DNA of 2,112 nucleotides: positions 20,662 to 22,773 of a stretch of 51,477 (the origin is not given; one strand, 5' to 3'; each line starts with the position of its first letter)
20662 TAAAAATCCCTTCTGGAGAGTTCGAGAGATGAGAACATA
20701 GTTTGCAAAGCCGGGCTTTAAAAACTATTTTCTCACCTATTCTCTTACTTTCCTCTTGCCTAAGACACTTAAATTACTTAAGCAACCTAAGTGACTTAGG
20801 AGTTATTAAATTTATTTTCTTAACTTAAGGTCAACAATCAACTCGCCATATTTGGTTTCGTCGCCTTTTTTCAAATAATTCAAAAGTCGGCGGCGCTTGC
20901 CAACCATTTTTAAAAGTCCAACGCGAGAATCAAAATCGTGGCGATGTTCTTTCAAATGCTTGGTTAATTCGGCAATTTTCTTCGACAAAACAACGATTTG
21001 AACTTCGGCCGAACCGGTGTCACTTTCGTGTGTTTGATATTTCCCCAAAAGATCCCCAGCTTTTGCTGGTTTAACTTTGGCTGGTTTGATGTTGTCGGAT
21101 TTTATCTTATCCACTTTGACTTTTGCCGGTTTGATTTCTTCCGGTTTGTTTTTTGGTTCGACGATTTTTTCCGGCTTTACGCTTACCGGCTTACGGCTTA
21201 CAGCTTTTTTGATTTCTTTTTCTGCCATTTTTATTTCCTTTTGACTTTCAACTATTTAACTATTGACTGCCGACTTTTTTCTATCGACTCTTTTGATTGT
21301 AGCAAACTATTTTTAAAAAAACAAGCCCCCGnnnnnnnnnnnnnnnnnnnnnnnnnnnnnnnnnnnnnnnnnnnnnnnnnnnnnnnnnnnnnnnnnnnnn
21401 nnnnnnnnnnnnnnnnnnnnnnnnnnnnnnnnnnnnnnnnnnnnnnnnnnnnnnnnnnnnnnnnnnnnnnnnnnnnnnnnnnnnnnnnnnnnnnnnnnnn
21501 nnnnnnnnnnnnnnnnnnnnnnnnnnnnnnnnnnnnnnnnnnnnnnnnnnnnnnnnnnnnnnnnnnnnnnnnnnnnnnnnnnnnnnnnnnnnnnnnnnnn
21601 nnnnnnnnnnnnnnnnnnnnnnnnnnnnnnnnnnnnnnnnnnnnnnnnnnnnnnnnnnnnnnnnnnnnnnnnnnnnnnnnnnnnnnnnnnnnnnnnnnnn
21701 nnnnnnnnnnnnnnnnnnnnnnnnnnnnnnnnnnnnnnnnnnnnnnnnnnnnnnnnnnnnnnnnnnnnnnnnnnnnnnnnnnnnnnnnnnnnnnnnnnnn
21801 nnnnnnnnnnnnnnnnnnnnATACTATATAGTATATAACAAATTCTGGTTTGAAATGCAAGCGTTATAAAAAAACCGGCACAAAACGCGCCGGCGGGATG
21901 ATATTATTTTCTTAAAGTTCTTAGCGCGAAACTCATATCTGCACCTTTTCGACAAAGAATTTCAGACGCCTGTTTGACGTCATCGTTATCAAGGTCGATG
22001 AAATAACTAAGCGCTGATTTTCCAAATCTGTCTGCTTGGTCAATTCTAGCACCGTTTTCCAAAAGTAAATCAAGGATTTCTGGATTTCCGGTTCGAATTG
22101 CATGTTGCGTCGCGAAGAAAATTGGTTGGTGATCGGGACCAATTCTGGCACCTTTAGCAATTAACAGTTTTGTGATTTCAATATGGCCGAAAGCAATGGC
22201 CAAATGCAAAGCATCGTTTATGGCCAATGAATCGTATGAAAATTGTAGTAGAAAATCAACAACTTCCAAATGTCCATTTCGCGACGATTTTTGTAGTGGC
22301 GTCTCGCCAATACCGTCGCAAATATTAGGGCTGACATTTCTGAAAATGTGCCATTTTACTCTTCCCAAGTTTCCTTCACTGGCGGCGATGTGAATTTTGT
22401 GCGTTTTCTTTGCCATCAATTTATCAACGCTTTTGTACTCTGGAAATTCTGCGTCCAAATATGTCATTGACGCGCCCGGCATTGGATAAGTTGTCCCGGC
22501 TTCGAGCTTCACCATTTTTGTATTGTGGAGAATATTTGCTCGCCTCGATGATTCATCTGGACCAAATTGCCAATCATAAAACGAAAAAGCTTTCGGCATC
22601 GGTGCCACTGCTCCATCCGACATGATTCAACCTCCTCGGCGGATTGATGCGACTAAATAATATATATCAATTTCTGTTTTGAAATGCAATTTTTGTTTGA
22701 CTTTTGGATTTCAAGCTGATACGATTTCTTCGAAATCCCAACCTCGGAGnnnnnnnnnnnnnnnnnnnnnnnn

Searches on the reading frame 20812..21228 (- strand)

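Call 85: search_protein_families(library=pfam, proteins=[window:20812-21228:-], max_evalue=0.01)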
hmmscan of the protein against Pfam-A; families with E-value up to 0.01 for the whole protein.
window:20812-21228:- (138 aa): 1 family
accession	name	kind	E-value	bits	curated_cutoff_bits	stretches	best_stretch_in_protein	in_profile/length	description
PF00312.27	Ribosomal_S15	-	9.6e-31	106.2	31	1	61-137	5-81/81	Ribosomal protein S15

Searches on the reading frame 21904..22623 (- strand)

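Call 85: search_protein_families(library=pfam, proteins=[window:21904-22623:-], max_evalue=0.01)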
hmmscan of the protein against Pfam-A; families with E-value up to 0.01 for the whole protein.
window:21904-22623:- (239 aa): 6 families
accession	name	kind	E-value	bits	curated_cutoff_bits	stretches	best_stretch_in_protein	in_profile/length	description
PF12796.13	Ank_2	-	7.9e-21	74.9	27.3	2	77-161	1-86/90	Ankyrin repeats (3 copies)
PF13637.12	Ank_4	-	3.8e-18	65.6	22.7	1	77-126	1-50/50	Ankyrin repeats (many copies)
PF00023.36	Ank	-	7.6e-18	64.1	21.1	2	138-160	5-27/33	Ankyrin repeat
PF13606.12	Ank_3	-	1.8e-15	55.7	22.3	0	106-131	2-27/30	Ankyrin repeat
PF13857.12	Ank_5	-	7.9e-13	48.9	27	1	77-111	20-54/56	Ankyrin repeats (many copies)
PF24521.3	Ank_KRIT1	-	3.5e-05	24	80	1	107-199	19-115/149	KRIT1 ankyrin-repeats domain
